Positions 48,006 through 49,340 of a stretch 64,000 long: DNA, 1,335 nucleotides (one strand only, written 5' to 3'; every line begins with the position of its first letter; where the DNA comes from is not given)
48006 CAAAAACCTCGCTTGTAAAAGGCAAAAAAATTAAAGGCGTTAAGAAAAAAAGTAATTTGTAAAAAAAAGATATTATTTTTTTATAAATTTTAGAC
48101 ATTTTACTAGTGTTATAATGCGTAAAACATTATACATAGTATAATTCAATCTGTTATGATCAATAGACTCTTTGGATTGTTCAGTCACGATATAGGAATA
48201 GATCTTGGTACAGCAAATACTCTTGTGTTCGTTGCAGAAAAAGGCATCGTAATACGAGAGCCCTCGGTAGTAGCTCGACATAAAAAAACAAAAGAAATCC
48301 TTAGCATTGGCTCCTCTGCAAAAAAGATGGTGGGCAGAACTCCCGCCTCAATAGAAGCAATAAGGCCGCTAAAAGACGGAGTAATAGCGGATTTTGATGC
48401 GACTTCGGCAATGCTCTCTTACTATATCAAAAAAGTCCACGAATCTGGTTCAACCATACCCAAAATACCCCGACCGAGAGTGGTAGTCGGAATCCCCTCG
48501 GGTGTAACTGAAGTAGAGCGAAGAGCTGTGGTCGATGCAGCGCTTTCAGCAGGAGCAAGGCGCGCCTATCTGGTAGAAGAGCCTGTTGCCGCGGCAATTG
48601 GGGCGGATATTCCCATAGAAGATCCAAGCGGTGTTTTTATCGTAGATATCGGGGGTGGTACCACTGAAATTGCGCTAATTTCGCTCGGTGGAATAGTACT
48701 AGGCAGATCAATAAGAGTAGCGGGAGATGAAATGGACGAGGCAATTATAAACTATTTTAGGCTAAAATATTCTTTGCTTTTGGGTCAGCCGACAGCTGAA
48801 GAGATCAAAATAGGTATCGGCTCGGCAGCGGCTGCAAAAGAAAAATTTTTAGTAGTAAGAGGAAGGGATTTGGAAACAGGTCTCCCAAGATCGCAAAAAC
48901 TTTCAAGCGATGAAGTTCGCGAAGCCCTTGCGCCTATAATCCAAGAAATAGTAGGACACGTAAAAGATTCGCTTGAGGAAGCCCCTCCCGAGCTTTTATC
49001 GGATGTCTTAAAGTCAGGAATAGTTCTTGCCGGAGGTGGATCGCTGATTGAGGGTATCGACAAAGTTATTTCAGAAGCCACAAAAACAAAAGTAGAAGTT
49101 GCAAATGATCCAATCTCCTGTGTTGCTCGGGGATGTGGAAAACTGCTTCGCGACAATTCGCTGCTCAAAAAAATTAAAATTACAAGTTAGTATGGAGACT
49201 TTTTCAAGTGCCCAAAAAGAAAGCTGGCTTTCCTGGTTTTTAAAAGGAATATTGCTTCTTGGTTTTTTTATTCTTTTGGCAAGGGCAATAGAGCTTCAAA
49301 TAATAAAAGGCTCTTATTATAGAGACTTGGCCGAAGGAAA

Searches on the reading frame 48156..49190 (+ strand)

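Call 80: search_protein_families(library=pfam, proteins=[window:48156-49190:+], max_evalue=0.00001)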
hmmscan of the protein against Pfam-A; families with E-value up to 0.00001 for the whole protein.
window:48156-49190:+ (344 aa): 6 families
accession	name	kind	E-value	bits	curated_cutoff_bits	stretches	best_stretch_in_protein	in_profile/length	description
PF06723.19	MreB_Mbl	-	5.2e-132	440.1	27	1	11-337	2-325/327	MreB/Mbl protein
PF00012.26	HSP70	-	2.8e-16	59.3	20.6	1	91-327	118-368/599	Hsp70 protein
PF14450.12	FtsA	-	5.2e-12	46.7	31.8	1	162-318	2-112/127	Cell division protein FtsA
PF00022.25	Actin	-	3.4e-09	36.2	27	0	16-204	10-190/410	Actin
PF11104.14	PilM_2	-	1.6e-07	31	27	0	246-317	236-306/340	Type IV pilus assembly protein PilM;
PF25216.1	Volactin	-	1.9e-06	28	35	1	40-327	50-317/321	Volactin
